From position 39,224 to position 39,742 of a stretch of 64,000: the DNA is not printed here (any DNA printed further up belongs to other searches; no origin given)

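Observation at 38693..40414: Novel cytoplasmic protein with six tandem ~73-aa repeats sandwiched between alaS and mnmA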

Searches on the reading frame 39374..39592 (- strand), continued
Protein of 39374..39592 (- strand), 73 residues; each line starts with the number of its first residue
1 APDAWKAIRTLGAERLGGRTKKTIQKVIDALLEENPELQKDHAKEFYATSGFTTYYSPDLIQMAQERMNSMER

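Call 46: search_protein_families(library=padloc, proteins=[P0003, P0008, P0014, P0015], max_evalue=0.001)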
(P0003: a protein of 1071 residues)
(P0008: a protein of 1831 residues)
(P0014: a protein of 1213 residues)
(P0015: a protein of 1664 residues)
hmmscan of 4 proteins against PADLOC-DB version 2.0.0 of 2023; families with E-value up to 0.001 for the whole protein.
P0003 (1071 aa): 0 families

P0008 (1831 aa): 17 families
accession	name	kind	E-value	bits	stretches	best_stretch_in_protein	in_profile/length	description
PDLC00628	ZorD1|ZorD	-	1.7e-13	47.2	2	1039-1198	531-694/1171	"SWI2/SNF2 helicase, Mrr-like nuclease"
PDLC02627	DrmD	-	1.9e-10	37.6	1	1041-1446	318-692/748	DrmD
PDLC02504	BrxHI|BrxHII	-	1.5e-08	31.1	1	1344-1447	510-612/971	BrxHII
PDLC02840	DpdE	-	2.6e-08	30.6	1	1044-1205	179-326/1091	DpdE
PDLC02843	DpdE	-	6e-08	29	1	1043-1203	177-319/1091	DpdE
PDLC02850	DpdE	-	1.9e-07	27.3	0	1045-1199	827-974/1282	DpdE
PDLC02849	DpdE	-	2.7e-07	27.1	0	1046-1199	424-569/857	DpdE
PDLC02844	DpdE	-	5.2e-06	22.6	1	1042-1201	171-325/1074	DpdE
PDLC00634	ZorD1|ZorD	-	7.9e-06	21.8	0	1132-1202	629-692/1208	"SWI2/SNF2 helicase, Mrr-like nuclease"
PDLC02845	DpdE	-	8.9e-06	21.7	1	1046-1454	867-1275/1293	DpdE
PDLC00629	ZorD1|ZorD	-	1.3e-05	21.3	0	1110-1200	604-683/1012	"SWI2/SNF2 helicase, Mrr-like nuclease"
PDLC02851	DpdE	-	2.3e-05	20.4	0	1354-1452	938-1032/1055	DpdE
PDLC02625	DrmD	-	8e-05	19.3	1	1303-1439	255-391/792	DrmD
PDLC01252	Cas3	-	0.0002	18.9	0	1125-1394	101-269/324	CAS-I; effector_G3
PDLC00627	ZorD1|ZorD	-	0.00023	17.2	0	1344-1424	870-957/1006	"SWI2/SNF2 helicase, Mrr-like nuclease"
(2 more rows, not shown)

P0014 (1213 aa): 12 families
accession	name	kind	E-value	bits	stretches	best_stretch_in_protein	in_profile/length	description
PDLC02707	PbeA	-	1.4e-24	84.7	2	82-288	228-454/672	PbeA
PDLC03659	mREase_IV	-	3.1e-23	79.6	1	183-447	304-571/945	Type IV methyl-directed restriction enzyme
PDLC03658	mREase_IV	-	1.2e-20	70.9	1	115-448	231-564/953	Type IV methyl-directed restriction enzyme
PDLC02704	PbeA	-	2e-18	64.3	2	334-448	543-650/682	PbeA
PDLC02706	PbeA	-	1.2e-17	61.8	2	7-288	174-478/722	PbeA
PDLC03049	REase_I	-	1.3e-11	41.2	1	134-346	195-434/807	Type I restriction enzyme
PDLC02703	PbeA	-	2.6e-10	37.6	2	413-449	585-621/626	PbeA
PDLC02705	PbeA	-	3e-07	27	0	332-443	525-634/691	PbeA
PDLC01146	Cas3d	-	3.8e-06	23.5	1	128-189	43-101/625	Cas3d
PDLC02030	Cas3d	-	1.5e-05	21.7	1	129-189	44-101/620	-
PDLC02872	DpdF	-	0.00027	17.6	0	121-175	170-227/859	DpdF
PDLC01860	CARF3--CARF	-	0.00044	18.4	0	1047-1108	120-180/210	-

P0015 (1664 aa): 11 families
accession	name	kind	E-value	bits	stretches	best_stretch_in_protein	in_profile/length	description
PDLC02842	DpdE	-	1e-13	47.9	1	857-1294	723-1151/1176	DpdE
PDLC02500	BrxHI|BrxHII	-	4.4e-11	40.1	1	1200-1286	518-601/933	BrxHI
PDLC02845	DpdE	-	5.4e-09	32.4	1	859-1296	867-1275/1293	DpdE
PDLC02843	DpdE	-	4.4e-08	29.5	1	858-1074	179-362/1091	DpdE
PDLC00629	ZorD1|ZorD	-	1.6e-07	27.7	1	857-1243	505-898/1012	"SWI2/SNF2 helicase, Mrr-like nuclease"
PDLC02849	DpdE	-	1.9e-07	27.7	1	859-1290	424-830/857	DpdE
PDLC00634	ZorD1|ZorD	-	3.1e-07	26.5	1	855-1100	515-764/1208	"SWI2/SNF2 helicase, Mrr-like nuclease"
PDLC02850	DpdE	-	1.7e-06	24.2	1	859-1297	828-1245/1282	DpdE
PDLC02852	DpdE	-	3e-06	23.5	1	854-1037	480-648/905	DpdE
PDLC02627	DrmD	-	2.4e-05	20.7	1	854-1022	318-470/748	DrmD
PDLC02569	DrmA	-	0.0009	15.1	0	1149-1258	769-873/1095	DrmA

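Call 74: find_encoding_contigs(protein=P0079, flank=6000, max_places=4)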
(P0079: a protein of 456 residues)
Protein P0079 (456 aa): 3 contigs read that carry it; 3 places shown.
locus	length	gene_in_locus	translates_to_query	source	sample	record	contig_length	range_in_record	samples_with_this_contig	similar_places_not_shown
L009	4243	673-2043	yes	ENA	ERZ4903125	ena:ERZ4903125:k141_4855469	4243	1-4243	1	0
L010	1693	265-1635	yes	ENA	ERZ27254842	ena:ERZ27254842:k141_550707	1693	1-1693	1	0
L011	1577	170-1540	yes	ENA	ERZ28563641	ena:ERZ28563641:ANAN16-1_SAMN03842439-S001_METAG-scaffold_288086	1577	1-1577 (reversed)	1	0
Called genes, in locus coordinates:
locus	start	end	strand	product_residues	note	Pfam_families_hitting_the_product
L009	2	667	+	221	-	?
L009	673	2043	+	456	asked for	-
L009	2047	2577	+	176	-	-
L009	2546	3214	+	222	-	-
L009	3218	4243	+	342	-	?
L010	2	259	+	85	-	?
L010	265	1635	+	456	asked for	-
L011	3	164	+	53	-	?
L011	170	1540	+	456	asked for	-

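Call 75: find_encoding_contigs(protein=P0128, flank=6000, max_places=4)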
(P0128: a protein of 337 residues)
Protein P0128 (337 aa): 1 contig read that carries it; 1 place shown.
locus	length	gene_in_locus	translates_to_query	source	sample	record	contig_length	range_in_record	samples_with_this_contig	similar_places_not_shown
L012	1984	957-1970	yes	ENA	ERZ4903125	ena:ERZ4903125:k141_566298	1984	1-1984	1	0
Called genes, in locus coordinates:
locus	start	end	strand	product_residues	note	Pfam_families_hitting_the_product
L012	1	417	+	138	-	?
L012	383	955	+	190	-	-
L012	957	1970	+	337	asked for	PF12872:OST-HTH (faint)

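Call 76: search_protein_families(library=pfam, proteins=[L009:2-667:+, L009:2047-2577:+, L009:2546-3214:+, L009:3218-4243:+, L012:1-417:+, L012:383-955:+], max_evalue=0.001)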
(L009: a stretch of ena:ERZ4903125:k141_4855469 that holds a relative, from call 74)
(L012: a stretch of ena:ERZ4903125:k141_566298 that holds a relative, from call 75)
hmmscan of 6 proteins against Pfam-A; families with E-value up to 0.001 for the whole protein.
L009:2-667:+ (221 aa): 1 family
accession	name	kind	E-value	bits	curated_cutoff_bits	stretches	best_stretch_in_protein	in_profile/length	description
PF01922.23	SRP19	-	0.00074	20.7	25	0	13-42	44-78/95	SRP19 protein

L009:2047-2577:+ (176 aa): 0 families

L009:2546-3214:+ (222 aa): 0 families

L009:3218-4243:+ (342 aa): 0 families

L012:1-417:+ (138 aa): 0 families

L012:383-955:+ (190 aa): 0 families

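Call 78: search_protein_families(library=phrogs, proteins=[L009:2-667:+, L009:2047-2577:+, L009:2546-3214:+, L009:3218-4243:+, L012:1-417:+, L012:383-955:+], max_evalue=0.001)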
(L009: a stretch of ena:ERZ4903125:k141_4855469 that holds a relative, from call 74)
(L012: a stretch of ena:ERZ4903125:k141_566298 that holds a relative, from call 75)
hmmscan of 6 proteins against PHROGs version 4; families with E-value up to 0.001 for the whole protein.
L009:2-667:+ (221 aa): 4 families
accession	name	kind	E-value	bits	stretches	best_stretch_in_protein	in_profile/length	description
phrog_36057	-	unknown function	7.5e-06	26.9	0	166-193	28-55/66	-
phrog_6443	-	unknown function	0.00025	22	0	176-198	21-43/96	-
phrog_26473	-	unknown function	0.00052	21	0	133-160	22-49/138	-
phrog_32978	-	unknown function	0.00079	20.4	0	86-119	5-38/83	-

L009:2047-2577:+ (176 aa): 0 families

L009:2546-3214:+ (222 aa): 1 family
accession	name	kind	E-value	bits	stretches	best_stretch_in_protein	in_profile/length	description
phrog_6443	-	unknown function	0.00043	21.2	0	94-127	14-43/96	-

L009:3218-4243:+ (342 aa): 0 families

L012:1-417:+ (138 aa): 0 families

L012:383-955:+ (190 aa): 0 families

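Call 81: list_cluster_members(proteins=[P0003, P0004, P0008, P0009, P0014, P0015, P0026, P0037, P0010, P0032])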
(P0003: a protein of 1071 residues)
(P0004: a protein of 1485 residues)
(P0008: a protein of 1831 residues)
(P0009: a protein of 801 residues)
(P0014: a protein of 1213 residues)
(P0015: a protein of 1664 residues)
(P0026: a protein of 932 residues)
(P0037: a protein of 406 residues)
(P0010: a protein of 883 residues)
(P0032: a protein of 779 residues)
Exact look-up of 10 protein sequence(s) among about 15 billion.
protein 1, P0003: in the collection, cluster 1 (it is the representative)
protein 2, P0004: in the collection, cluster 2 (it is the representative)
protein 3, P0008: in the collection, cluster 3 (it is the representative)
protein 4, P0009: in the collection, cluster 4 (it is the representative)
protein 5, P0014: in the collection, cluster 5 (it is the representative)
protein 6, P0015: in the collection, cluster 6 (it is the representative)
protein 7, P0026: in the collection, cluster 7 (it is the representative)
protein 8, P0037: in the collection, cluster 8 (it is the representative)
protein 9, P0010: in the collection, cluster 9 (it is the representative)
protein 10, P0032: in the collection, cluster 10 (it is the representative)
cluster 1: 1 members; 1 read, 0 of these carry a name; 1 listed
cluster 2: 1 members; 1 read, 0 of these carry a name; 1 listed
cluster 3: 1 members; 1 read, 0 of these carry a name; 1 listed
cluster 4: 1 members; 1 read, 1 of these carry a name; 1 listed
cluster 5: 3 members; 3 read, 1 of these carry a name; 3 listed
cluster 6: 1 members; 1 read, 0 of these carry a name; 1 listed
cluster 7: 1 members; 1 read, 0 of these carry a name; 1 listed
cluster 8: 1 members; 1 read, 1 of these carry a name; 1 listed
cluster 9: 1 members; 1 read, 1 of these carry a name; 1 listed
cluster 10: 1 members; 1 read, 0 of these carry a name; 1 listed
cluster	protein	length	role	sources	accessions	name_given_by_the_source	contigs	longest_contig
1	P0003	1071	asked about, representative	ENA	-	-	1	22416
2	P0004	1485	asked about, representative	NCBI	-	-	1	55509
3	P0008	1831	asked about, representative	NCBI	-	-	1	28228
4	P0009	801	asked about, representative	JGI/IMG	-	plasmid maintenance system antidote protein VapI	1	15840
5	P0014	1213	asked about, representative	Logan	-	-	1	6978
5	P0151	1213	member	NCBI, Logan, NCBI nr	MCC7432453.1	DEAD/DEAH box helicase [Candidatus Peregrinibacteria bacterium]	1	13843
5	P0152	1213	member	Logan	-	-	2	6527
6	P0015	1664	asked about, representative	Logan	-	-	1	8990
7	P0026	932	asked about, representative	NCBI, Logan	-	-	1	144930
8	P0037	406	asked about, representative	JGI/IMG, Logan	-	uncharacterized protein (DUF924 family)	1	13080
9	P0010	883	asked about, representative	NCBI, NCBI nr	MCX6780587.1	MAG: hypothetical protein NT003_00490, partial [Candidatus Magasanikbacteria bacterium] | hypothetical protein [Candidatus Magasanikbacteria bacterium]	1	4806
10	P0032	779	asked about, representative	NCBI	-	-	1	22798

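Call 82: find_encoding_contigs(protein=P0003, flank=7000, max_places=2)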
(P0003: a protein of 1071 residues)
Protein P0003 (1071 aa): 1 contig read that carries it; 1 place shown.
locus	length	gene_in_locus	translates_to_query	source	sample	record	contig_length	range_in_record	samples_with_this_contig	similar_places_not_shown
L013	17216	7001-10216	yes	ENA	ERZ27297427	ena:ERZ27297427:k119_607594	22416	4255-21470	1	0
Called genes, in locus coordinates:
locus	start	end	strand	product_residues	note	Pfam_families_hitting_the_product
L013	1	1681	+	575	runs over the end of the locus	PF00664:ABC_membrane, PF00005:ABC_tran, PF02463:SMC_N (faint)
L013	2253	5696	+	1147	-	-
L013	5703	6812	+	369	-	PF14279:HNH_5 (faint)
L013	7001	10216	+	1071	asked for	-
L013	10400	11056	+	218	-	PF01726:LexA_DNA_bind, PF00717:Peptidase_S24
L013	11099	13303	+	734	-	PF04542:Sigma70_r2, PF04545:Sigma70_r4 (faint)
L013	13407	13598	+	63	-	PF04070:DUF378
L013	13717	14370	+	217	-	-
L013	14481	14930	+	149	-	PF22381:Staph_reg_Sar_Rot (weak), PF01047:MarR (faint)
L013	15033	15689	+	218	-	PF02469:Fasciclin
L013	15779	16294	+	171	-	PF01641:SelR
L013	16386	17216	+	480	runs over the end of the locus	PF07602:DUF1565 (faint), PF22842:Pel9A-like_beta_helix (weak), PF05048:NosD, PF13229:Beta_helix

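Call 83: find_encoding_contigs(protein=P0009, flank=7000, max_places=2)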
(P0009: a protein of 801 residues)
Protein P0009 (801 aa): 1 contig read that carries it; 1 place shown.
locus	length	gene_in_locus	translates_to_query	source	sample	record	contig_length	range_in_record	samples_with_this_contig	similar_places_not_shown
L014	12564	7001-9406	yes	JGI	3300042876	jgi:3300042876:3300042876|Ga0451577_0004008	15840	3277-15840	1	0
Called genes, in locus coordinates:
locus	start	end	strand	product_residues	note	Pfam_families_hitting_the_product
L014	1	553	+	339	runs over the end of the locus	-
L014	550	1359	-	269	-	PF01842:ACT (weak), PF00551:Formyl_trans_N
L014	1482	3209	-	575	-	PF03485:Arg_tRNA_synt_N, PF00750:tRNA-synt_1d, PF05746:DALR_1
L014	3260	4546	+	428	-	PF01595:CNNM, PF00571:CBS, PF03471:CorC_HlyC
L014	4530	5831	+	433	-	PF09335:VTT_dom, PF01925:TauE (faint), PF02673:BacA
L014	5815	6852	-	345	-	PF06144:DNA_pol3_delta, PF21694:DNA_pol3_delta_C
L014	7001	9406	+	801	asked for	PF18593:CdiI_2 (faint), PF26109:WHD_BrxR (faint), PF06041:DUF924 (faint), PF09713:A_thal_3526 (faint), PF13551:HTH_29 (faint)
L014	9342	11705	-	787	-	PF18072:FGAR-AT_linker, PF00586:AIRS, PF02769:AIRS_C, PF00586:AIRS, PF02769:AIRS_C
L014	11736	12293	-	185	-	PF14066:DUF4256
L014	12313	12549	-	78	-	PF00185:OTCace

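Call 84: find_encoding_contigs(protein=P0037, flank=7000, max_places=2)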
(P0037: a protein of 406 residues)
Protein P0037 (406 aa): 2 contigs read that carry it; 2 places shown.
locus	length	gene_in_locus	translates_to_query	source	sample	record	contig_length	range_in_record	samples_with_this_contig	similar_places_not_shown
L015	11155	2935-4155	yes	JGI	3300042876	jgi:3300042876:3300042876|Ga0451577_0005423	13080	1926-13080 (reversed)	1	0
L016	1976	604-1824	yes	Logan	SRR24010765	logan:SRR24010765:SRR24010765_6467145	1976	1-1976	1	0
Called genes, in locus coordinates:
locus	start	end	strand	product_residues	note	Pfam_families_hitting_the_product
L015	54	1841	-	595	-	PF01336:tRNA_anti-codon, PF00152:tRNA-synt_2, PF02938:GAD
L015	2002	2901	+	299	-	-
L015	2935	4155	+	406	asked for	PF08280:HTH_Mga (faint), PF13551:HTH_29 (faint), PF26109:WHD_BrxR (faint), PF06041:DUF924 (faint)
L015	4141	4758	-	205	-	PF01300:Sua5_yciO_yrdC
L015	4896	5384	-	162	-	PF01936:NYN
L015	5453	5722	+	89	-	-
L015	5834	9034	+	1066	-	PF25596:CPSase_L_D1, PF02222:ATP-grasp (weak), PF02786:CPSase_L_D2, PF07478:Dala_Dala_lig_C, PF02787:CPSase_L_D3, PF25596:CPSase_L_D1, PF02786:CPSase_L_D2, PF02142:MGS, +2 more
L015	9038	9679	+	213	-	-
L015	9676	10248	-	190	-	-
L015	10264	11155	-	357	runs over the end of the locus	PF00155:Aminotran_1_2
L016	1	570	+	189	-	?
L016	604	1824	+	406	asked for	PF08280:HTH_Mga (faint), PF13551:HTH_29 (faint), PF26109:WHD_BrxR (faint), PF06041:DUF924 (faint)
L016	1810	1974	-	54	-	?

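Call 91: fold_search(model_id=the predicted structure, library=pdb)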
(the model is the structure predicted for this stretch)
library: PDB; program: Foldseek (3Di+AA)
matches with E <= 10: 537; with E <= 0.001: 0
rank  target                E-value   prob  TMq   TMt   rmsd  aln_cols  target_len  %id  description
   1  5hs7_B                4.6e-01  0.20  0.37  0.30   6.8        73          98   16  Reduced form of the transcriptional regulator YodB from B. subtilis (released 2016-08-17)
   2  7dvt                  5.6e-01  0.21  0.43  0.25   6.9        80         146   14  Crystal structure of heme sensor protein PefR in complex with heme and carbon monoxide (released 2021-09-29)
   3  8ylg_A                6.0e-01  0.28  0.45  0.25   6.0        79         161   13  Crystal structure of Burkholderia thailandensis MftR in complex with operator DNA (released 2024-11-13)
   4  4xrf                  6.8e-01  0.30  0.44  0.26   4.8        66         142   11  Crystal structure of MepR like protein complexed with pseudoligands (released 2016-02-10)
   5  5hs8                  6.8e-01  0.16  0.38  0.30   6.7        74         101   16  Crystal structure of the diamide-treated YodB from B. subtilis (released 2016-08-17)
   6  1z7u_A                6.8e-01  0.15  0.36  0.27   6.9        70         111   18  Crystal Structure of the Putitive Transcriptional Regulator of MarR Family from Enterococcus faecalis V583 (released 2005-05-10)
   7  3rbl_A                8.4e-01  0.12  0.27  0.07   6.0        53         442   21  Crystal structure of Human aromatic L-amino acid decarboxylase (AADC) in the apo form (released 2011-10-19)
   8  1xma_A                8.9e-01  0.16  0.34  0.26   4.0        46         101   26  Structure of a transcriptional regulator from Clostridium thermocellum Cth-833 (released 2004-12-14)
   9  9ha0_B                9.6e-01  0.15  0.42  0.31   6.9        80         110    9  Crystal structure of Cu(II)-bound LmrR_V15Bpy variant BVS (released 2025-03-05)
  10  5afq_A                1.0e+00  0.30  0.47  0.10   4.5        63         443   11  Crystal structure of RPC62 - RPC32 beta (released 2015-10-07)
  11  5afq_B                1.0e+00  0.30  0.47  0.10   4.5        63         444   11  Crystal structure of RPC62 - RPC32 beta (released 2015-10-07)
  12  4kzx_K                1.0e+00  0.21  0.33  0.26   4.8        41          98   20  Rabbit 40S ribosomal subunit in complex with eIF1. (released 2013-07-24)
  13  5hs7_A                1.0e+00  0.14  0.38  0.30   7.0        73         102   16  Reduced form of the transcriptional regulator YodB from B. subtilis (released 2016-08-17)
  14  8zde_C                1.0e+00  0.14  0.37  0.22  11.3        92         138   14  Crystal structure of HsmR with DNA bound (released 2025-11-05)
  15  7ast_X                1.1e+00  0.25  0.46  0.10   4.3        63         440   11  Apo Human RNA Polymerase III (released 2020-12-23)
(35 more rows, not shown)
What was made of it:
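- On Winged helix-turn-helix fold (superfamily level): The best TM-score is 0.53/0.57, to RacA-DNA (call 91).
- Closest known: RacA, lambda Xis / TorI excisionases, and the MerR-family N-domains. Same: The RacA-DNA complex gives the best Foldseek TM-score (0.53/0.57, call 91).
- The best Foldseek TM-score is to the RacA-DNA complex (0.53/0.57, call 91).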

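Call 100: search_protein_families(library=ncbifam, proteins=[P0003, P0037, P0014, P0026, P0008, P0015], max_evalue=0.001)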
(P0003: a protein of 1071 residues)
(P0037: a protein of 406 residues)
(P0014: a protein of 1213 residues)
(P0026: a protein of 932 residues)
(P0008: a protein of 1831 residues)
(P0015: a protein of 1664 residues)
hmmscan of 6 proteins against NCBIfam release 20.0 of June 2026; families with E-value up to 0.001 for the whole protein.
P0003 (1071 aa): 2 families
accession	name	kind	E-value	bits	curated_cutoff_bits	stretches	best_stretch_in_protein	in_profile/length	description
NF001476.0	PRK00326.2-2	equivalog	1.4e-10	41.1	162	0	969-1018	41-89/163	division/cell wall cluster transcriptional repressor MraZ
NF002020.0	PRK00823.1-5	equivalog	0.00086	19.4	146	0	898-907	66-75/111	4a-hydroxytetrahydrobiopterin dehydratase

P0037 (406 aa): 0 families

P0014 (1213 aa): 15 families
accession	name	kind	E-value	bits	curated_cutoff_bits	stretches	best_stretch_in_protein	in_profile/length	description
NF053632.1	heli_RadD_YejH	equivalog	7e-28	97.2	720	1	106-444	2-357/573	DNA repair helicase RadD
NF045503.1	repair_heli_XPB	equivalog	7.4e-20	71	610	1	97-443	174-522/548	DNA repair helicase XPB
NF046051.1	restrict_EcoAI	equivalog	1.8e-17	63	550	1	130-451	181-538/768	EcoAI/FtnUII family type I restriction enzme subunit R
TIGR04095.1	dnd_restrict_1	equivalog_domain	1.8e-13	50.3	600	2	334-446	292-400/451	DNA phosphorothioation system restriction enzyme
NF008744.0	PRK11776.1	equivalog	2.5e-09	36.2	524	1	184-429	116-338/460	ATP-dependent RNA helicase DbpA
NF010337.0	PRK13766.1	equivalog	5.1e-08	31.5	610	1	130-257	34-179/781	Hef nuclease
NF053711.1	RNA_heli_RhlE1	exception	1.2e-07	30.8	750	1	145-420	68-328/434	RNA helicase RhlE1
TIGR00603.1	rad25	subfamily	1.2e-05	23.8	328.7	1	126-262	275-423/734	DNA repair helicase rad25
NF041063.1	DpdF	equivalog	1.7e-05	23.6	550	0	124-176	156-211/813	protein DpdF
NF042964.1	phospholipD_antiphage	equivalog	5.7e-05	21.6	1100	0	189-234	332-378/895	phospholipase D-like domain-containing anti-phage protein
NF008394.0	PRK11192.1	equivalog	8.6e-05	21.5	507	0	324-408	235-322/441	ATP-dependent RNA helicase SrmB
TIGR01054.1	rgy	equivalog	8.8e-05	20.2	471.7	0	133-185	102-161/1172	reverse gyrase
NF053631.1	RNA_helic_CshA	equivalog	9.5e-05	21.4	646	0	135-228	45-154/434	degradosome RNA helicase CshA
NF007882.0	PRK10590.1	equivalog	0.00055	19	743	0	344-403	256-315/456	ATP-dependent RNA helicase RhlE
TIGR00631.1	uvrb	equivalog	0.00088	17.6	750.1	0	111-173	14-76/658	excinuclease ABC subunit UvrB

P0026 (932 aa): 11 families
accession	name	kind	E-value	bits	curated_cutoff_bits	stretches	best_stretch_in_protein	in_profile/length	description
NF053632.1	heli_RadD_YejH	equivalog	3.2e-22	78.6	720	1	101-449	2-355/573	DNA repair helicase RadD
NF045503.1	repair_heli_XPB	equivalog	2.8e-19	69.1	610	1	93-370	175-463/548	DNA repair helicase XPB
TIGR04095.1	dnd_restrict_1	equivalog_domain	6.3e-11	41.9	600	0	387-455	336-402/451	DNA phosphorothioation system restriction enzyme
NF046051.1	restrict_EcoAI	equivalog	2.3e-08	32.9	550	1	174-283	246-359/768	EcoAI/FtnUII family type I restriction enzme subunit R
NF010337.0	PRK13766.1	equivalog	2.6e-07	29.2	610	1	126-247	35-180/781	Hef nuclease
NF003673.1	PRK05298.1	equivalog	2.1e-06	26.4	743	0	111-176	19-84/653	excinuclease ABC subunit UvrB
TIGR00631.1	uvrb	equivalog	2.3e-05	22.8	750.1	0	110-172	18-80/658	excinuclease ABC subunit UvrB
NF041063.1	DpdF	equivalog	9.5e-05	21.1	550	1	118-175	155-215/813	protein DpdF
TIGR00603.1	rad25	subfamily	0.00011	20.6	328.7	1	123-267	277-446/734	DNA repair helicase rad25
NF058637.1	helic_SCO1167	equivalog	0.00013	20.2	1200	0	146-242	519-624/932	SCO1167/SCO6262 family helicase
TIGR01054.1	rgy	equivalog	0.00058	17.5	471.7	1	126-181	100-162/1172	reverse gyrase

P0008 (1831 aa): 7 families
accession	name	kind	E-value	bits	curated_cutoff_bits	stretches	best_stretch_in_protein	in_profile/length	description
NF053675.1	pilus_reg_Snf2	equivalog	4.4e-16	58.2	1100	1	1046-1454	608-1010/1029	pilus expression-regulating Snf2 family helicase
NF058637.1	helic_SCO1167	equivalog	3e-13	48.7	1200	1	1345-1460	804-920/932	SCO1167/SCO6262 family helicase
NF041062.1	DpdE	equivalog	1.7e-10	39.5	500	1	1042-1283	171-401/1048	protein DpdE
NF004452.0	PRK05785.1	equivalog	5.4e-06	26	207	1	1546-1631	40-123/228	hypothetical protein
NF003426.0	PRK04914.1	equivalog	2.8e-05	22.5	576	1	1041-1201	170-336/959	RNA polymerase-associated protein RapA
TIGR01934.1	MenG_MenH_UbiE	subfamily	3.2e-05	23.3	158.35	1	1553-1663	33-143/223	ubiquinone/menaquinone biosynthesis methyltransferase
NF038317.1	DISARM_DrmD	equivalog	7.2e-05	21.3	610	0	1043-1202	126-306/1021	DISARM system SNF2-like helicase DrmD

P0015 (1664 aa): 6 families
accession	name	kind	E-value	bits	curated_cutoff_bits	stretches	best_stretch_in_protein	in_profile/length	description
NF041062.1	DpdE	equivalog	1.9e-09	36.1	500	1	855-1036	171-328/1048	protein DpdE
NF004452.0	PRK05785.1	equivalog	9.2e-08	31.8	207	1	1393-1489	49-137/228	hypothetical protein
NF002020.0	PRK00823.1-5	equivalog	0.00014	22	146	0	348-379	67-98/111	4a-hydroxytetrahydrobiopterin dehydratase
NF002018.0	PRK00823.1-3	equivalog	0.00016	21.6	108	0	613-632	52-70/98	4a-hydroxytetrahydrobiopterin dehydratase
NF038317.1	DISARM_DrmD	equivalog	0.00019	19.9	610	0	857-1048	127-328/1021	DISARM system SNF2-like helicase DrmD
NF058637.1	helic_SCO1167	equivalog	0.00022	19.4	1200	0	1199-1290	816-906/932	SCO1167/SCO6262 family helicase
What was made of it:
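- Tried and rejected: The helicase hits of relatives are generic and far below family cutoffs (calls 46, 100).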
